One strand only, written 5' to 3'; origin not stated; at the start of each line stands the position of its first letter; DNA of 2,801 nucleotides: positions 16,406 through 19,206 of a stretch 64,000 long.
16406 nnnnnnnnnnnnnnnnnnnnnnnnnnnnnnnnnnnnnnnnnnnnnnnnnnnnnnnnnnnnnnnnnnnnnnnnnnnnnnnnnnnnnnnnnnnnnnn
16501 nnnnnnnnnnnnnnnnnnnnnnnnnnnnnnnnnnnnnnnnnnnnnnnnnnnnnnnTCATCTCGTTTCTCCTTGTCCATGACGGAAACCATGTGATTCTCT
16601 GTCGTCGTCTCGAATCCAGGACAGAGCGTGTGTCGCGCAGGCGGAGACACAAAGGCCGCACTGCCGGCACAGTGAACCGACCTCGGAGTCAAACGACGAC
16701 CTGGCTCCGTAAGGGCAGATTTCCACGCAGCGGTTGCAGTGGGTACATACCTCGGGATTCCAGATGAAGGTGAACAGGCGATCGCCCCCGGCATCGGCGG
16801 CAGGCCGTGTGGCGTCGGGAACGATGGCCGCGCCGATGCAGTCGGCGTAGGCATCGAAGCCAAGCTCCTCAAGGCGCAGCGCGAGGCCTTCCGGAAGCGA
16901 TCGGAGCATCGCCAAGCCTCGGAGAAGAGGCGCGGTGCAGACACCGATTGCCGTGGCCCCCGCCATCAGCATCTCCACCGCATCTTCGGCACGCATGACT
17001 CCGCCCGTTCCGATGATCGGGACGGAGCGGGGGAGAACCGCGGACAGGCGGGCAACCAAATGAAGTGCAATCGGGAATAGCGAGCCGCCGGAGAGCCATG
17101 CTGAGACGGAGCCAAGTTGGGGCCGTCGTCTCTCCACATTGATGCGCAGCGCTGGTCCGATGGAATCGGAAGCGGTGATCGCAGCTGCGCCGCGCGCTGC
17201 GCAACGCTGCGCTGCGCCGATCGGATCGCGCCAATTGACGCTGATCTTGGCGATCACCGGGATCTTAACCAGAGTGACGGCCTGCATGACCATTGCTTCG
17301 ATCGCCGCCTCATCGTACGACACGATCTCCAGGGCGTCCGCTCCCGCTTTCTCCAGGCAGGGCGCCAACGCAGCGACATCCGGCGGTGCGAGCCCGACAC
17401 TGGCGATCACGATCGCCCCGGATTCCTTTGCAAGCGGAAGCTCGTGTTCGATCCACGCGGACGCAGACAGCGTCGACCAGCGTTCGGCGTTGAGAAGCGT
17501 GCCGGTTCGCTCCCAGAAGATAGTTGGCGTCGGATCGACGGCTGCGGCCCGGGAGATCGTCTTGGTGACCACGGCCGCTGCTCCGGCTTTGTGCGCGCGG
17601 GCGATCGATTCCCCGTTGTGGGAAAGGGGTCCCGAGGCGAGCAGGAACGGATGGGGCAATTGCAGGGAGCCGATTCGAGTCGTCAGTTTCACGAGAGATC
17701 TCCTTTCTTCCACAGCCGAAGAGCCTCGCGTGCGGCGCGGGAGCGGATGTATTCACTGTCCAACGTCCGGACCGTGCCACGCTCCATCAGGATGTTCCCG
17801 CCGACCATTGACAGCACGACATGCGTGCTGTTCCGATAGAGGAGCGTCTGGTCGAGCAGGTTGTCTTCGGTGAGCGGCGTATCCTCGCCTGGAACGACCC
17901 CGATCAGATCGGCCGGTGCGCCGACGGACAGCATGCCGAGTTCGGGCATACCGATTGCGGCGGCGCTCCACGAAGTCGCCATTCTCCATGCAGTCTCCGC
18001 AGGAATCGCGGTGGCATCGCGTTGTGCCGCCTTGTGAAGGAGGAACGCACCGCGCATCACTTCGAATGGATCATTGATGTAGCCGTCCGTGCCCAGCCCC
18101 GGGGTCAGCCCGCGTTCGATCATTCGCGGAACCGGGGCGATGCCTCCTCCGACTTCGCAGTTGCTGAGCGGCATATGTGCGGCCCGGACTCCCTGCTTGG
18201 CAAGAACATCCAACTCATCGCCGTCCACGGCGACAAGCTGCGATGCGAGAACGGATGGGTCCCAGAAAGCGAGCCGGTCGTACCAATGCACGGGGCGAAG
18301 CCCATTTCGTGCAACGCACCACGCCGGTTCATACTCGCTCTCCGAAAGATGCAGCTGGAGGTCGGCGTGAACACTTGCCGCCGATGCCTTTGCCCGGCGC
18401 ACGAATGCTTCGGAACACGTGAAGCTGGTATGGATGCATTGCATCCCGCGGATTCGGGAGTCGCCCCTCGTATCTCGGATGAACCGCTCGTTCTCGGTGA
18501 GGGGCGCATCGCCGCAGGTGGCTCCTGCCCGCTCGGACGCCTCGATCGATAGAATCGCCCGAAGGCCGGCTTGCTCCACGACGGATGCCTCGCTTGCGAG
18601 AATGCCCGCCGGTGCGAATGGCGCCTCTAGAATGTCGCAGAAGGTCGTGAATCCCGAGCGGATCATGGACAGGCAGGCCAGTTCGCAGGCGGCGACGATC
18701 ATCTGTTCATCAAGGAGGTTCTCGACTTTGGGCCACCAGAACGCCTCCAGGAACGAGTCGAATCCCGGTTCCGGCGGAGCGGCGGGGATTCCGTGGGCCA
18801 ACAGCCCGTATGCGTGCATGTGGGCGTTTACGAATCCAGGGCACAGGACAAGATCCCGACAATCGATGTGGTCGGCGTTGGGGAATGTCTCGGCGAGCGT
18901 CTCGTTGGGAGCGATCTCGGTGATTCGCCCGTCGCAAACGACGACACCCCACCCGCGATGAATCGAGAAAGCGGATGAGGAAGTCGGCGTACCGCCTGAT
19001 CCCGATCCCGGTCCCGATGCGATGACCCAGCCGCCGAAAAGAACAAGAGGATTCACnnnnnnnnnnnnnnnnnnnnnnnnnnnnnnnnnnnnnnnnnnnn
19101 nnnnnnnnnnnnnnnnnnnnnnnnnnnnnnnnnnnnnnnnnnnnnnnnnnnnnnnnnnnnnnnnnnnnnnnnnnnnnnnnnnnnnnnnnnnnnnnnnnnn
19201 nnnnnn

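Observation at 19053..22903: Two divergent, translationally coupled tungsten-type AOR-family genes in tandem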

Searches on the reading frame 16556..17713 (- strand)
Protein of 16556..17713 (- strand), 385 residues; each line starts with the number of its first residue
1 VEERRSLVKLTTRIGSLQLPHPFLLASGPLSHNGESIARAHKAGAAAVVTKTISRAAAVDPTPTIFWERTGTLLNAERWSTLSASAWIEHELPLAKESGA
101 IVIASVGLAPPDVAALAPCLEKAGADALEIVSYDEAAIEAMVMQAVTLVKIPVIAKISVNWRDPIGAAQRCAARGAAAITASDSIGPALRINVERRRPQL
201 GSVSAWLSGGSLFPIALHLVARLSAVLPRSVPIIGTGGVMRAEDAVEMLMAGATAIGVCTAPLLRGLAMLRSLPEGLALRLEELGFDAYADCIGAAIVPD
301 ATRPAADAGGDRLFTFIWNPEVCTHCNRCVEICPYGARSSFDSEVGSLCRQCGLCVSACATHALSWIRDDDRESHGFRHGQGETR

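Call 7: search_protein_families(library=pfam, proteins=[window:16556-17713:-])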
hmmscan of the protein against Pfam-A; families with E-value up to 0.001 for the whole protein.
window:16556-17713:- (385 aa): 12 families
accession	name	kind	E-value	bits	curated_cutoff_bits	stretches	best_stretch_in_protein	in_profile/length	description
PF01180.27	DHO_dh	-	9e-25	87.9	27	1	10-278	2-288/291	Dihydroorotate dehydrogenase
PF00037.32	Fer4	-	2e-10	40.5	21.1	1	317-338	2-23/24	4Fe-4S binding domain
PF12837.12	Fer4_6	-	4.3e-10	39.5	25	1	317-337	3-23/24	4Fe-4S binding domain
PF12838.12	Fer4_7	-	3.3e-09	37.5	27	1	314-337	29-52/52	4Fe-4S dicluster domain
PF12800.12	Fer4_4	-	3.8e-07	30.3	24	1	320-336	1-17/17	4Fe-4S binding domain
PF13484.11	Fer4_16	-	6e-06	27.4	30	0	323-337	2-16/66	4Fe-4S double cluster binding domain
PF12797.12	Fer4_2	-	1.2e-05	25.3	24.5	1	317-335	4-22/22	4Fe-4S binding domain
PF14697.11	Fer4_21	-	3.3e-05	24.4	35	0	319-335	37-53/59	4Fe-4S dicluster domain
PF13183.11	Fer4_8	-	3.5e-05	24.7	27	0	322-336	53-67/68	4Fe-4S dicluster domain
PF13187.11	Fer4_9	-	5.9e-05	23.5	27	0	323-363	2-51/52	4Fe-4S dicluster domain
PF13237.11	Fer4_10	-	0.00012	22.4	25.5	1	319-359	5-52/53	4Fe-4S dicluster domain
PF12798.12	Fer4_3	-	0.00018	22.5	27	0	323-337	1-15/15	4Fe-4S binding domain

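Call 8: search_protein_families(library=ncbifam, proteins=[window:16556-17713:-])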
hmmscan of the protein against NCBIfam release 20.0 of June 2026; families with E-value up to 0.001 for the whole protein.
window:16556-17713:- (385 aa): 36 families (the best 25 are shown)
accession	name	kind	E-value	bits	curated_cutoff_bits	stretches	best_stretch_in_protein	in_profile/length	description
NF005574.0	PRK07259.1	equivalog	8.6e-41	139.8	269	1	9-296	4-302/304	dihydroorotate dehydrogenase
TIGR01037.2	pyrD_sub1_fam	subfamily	1.4e-38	132.7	270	1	10-296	1-299/300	dihydroorotate dehydrogenase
NF006183.0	PRK08318.1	equivalog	4e-33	114.8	335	1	10-361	4-391/422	NAD-dependent dihydropyrimidine dehydrogenase subunit PreA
NF041011.1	dihydoor_dh_Arch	equivalog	9e-30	103.7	330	1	13-297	2-288/289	dihydroorotate dehydrogenase PyrD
NF005741.0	PRK07565.1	subfamily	1.5e-21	76.9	303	1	9-304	3-314/335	dihydroorotate dehydrogenase-like protein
NF002702.0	PRK02506.1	equivalog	2e-13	50.2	301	1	8-294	2-307/313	dihydroorotate oxidase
NF003645.0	PRK05286.1-2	equivalog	1.6e-11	43.6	366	1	204-296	262-354/359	quinone-dependent dihydroorotate dehydrogenase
NF003652.0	PRK05286.2-5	equivalog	2.7e-11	43.3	267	1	192-287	256-350/353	quinone-dependent dihydroorotate dehydrogenase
NF003651.0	PRK05286.2-4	equivalog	3.8e-10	38.9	448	1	206-296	285-375/377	quinone-dependent dihydroorotate dehydrogenase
TIGR01036.1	pyrD_sub2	equivalog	1.6e-09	37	200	1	207-296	265-354/356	dihydroorotate dehydrogenase (quinone)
NF003648.0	PRK05286.2-1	equivalog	3.8e-09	35.9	433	1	206-296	265-355/360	quinone-dependent dihydroorotate dehydrogenase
NF003646.0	PRK05286.1-4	equivalog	4.1e-09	35.7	457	1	205-275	264-334/341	quinone-dependent dihydroorotate dehydrogenase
NF003650.0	PRK05286.2-3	equivalog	2.4e-08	33.3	477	1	204-295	296-387/393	quinone-dependent dihydroorotate dehydrogenase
NF003647.0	PRK05286.1-5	equivalog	7.3e-08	31.6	619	1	205-294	262-351/354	quinone-dependent dihydroorotate dehydrogenase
NF003644.0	PRK05286.1-1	equivalog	3.6e-07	29.6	418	1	207-273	266-332/336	quinone-dependent dihydroorotate dehydrogenase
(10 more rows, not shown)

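Call 66: search_solved_structures(query=window:16556-17713:-, max_evalue=1e-8)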
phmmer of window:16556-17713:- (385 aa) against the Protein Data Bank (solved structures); distinct sequences matched with E-value up to 1e-8: 6.
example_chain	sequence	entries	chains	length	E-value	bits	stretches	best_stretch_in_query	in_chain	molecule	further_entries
5ksw_A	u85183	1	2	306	1.4e-19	73.7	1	10-288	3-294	Dihydroorotate dehydrogenase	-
5ue9_A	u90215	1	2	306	8.3e-19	71.2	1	10-288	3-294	Dihydroorotate dehydrogenase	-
1ep1_A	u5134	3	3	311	9.9e-18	67.7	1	9-263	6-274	DIHYDROOROTATE DEHYDROGENASE B (PYRD SUBUNIT)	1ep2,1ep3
7m31_A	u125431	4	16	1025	4.5e-12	49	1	7-277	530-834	Dihydropyrimidine dehydrogenase [NADP(+)]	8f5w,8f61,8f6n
1gt8_A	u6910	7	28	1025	4.6e-12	49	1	7-277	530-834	DIHYDROPYRIMIDINE DEHYDROGENASE | Dihydropyrimidine dehydrogenase [NADP(+)]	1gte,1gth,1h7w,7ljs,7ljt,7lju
1h7x_A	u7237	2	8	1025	5.6e-12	48.7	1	7-277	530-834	DIHYDROPYRIMIDINE DEHYDROGENASE | Dihydropyrimidine dehydrogenase [NADP(+)]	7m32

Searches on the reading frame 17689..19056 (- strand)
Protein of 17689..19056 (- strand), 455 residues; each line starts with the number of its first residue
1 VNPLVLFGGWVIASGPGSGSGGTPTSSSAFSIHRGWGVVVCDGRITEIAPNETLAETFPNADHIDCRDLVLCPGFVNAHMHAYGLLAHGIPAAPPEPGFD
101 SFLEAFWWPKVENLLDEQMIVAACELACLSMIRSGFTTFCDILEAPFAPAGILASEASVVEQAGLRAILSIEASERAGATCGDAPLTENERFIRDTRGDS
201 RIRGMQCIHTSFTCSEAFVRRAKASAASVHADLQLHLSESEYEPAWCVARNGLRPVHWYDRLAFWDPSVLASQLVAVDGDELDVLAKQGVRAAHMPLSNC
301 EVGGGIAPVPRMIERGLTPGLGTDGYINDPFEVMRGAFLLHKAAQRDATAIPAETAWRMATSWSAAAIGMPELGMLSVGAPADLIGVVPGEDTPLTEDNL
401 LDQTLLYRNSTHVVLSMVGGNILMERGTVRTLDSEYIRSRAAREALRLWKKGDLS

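Call 7: search_protein_families(library=pfam, proteins=[window:17689-19056:-])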
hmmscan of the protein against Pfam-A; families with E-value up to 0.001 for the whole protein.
window:17689-19056:- (455 aa): 2 families
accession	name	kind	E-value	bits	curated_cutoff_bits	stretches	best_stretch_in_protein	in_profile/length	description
PF01979.26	Amidohydro_1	-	8.3e-34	117.8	25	1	70-387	1-318/345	Amidohydrolase family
PF07969.17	Amidohydro_3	-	4e-15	56.7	29.7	1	278-422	317-470/472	Amidohydrolase family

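Call 8: search_protein_families(library=ncbifam, proteins=[window:17689-19056:-])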
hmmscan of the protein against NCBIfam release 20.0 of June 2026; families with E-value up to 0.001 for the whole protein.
window:17689-19056:- (455 aa): 34 families (the best 25 are shown)
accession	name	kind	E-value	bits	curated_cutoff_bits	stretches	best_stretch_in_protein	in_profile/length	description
NF004701.0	PRK06038.1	equivalog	8.3e-69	232.3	609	1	37-448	25-426/432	N-ethylammeline chlorohydrolase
NF005540.0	PRK07203.1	equivalog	6e-64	216.3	444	1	32-451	18-441/444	putative aminohydrolase SsnA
TIGR03314.1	Se_ssnA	subfamily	2.8e-59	201.1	455.5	1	33-451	18-440/441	putative selenium metabolism protein SsnA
NF005557.0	PRK07228.1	equivalog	6.7e-55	186.5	522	1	37-451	23-440/445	5'-deoxyadenosine deaminase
NF006549.0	PRK09045.1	equivalog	8.4e-55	186.2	540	1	32-443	26-434/444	TRZ/ATZ family hydrolase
NF006055.0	PRK08203.1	equivalog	2.7e-47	161.4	532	1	34-450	25-452/455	8-oxoguanine deaminase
NF012037.0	PRK15493.1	equivalog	3e-47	161.4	779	1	38-443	25-428/435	bifunctional S-methyl-5'-thioadenosine deaminase/S-adenosylhomocysteine deaminase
NF006252.0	PRK08393.1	equivalog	7.3e-43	147.1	617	1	39-441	24-416/424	N-ethylammeline chlorohydrolase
NF004995.0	PRK06380.1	subfamily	5.9e-42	144.1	567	1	61-437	41-412/418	metal-dependent hydrolase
NF009059.0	PRK12393.1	equivalog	4.5e-35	121.3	543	1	38-448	31-455/460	amidohydrolase family protein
NF005211.0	PRK06687.1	equivalog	1.3e-32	113.1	703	1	29-432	15-417/419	TRZ/ATZ family protein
NF004801.0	PRK06151.1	subfamily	9.5e-26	90.7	416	1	62-451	47-465/491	chlorohydrolase family protein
NF006681.0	PRK09229.1-2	equivalog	1.6e-25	89.7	362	1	32-431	18-432/451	formimidoylglutamate deiminase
TIGR02967.1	guan_deamin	equivalog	5e-22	78.4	375.4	1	38-385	9-358/401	guanine deaminase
NF006679.0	PRK09228.1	subfamily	1.7e-20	73.2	351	1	28-396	24-393/433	guanine deaminase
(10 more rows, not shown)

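Call 65: search_solved_structures(query=window:17689-19056:-, max_evalue=1e-10)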
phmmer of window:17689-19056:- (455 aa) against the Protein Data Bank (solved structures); distinct sequences matched with E-value up to 1e-10: 18.
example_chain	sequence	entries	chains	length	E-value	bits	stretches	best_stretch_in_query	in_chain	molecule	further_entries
4dyk_A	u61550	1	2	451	7.9e-35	123.6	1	34-442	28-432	AMIDOHYDROLASE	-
4gbd_A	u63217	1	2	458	8.3e-35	123.6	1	34-442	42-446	Putative uncharacterized protein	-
4f0r_A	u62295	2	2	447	4.8e-33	117.8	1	36-445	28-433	5-methylthioadenosine/S-adenosylhomocysteine deaminase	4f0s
3lnp_A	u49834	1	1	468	3.3e-32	115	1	39-441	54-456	Amidohydrolase family Protein OLEI01672_1_465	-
4v1x_A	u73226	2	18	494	4.2e-31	111.4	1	219-432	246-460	ATRAZINE CHLOROHYDROLASE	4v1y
4dzh_A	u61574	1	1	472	5.6e-29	104.4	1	37-416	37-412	AMIDOHYDROLASE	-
3hpa_A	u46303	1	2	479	1.2e-25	93.3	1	34-437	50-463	AMIDOHYDROLASE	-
7ww2_A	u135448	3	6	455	5.5e-24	87.9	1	34-438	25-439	8-oxoguanine deaminase | Hydroxydechloroatrazine ethylaminohydrolase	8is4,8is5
1p1m_A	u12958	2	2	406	1.3e-21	80.1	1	64-447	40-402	Hypothetical protein TM0936 | Uncharacterized protein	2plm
1j6p_A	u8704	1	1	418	1.5e-21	79.9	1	64-447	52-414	METAL-DEPENDENT HYDROLASE OF CYTOSINEDEMANIASE/CHLOROHYDROLASE FAMILY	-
2paj_A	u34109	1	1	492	4.2e-16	61.9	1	59-362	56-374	putative cytosine/guanine deaminase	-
4l9x_A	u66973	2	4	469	5.4e-15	58.2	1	62-428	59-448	Triazine hydrolase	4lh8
5hme_A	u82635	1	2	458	6.6e-15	58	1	62-428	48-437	Triazine hydrolase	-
5hmf_A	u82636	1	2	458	1.3e-14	57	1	62-428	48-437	Triazine hydrolase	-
5hmd_A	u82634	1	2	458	1.6e-14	56.7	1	62-428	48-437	Triazine hydrolase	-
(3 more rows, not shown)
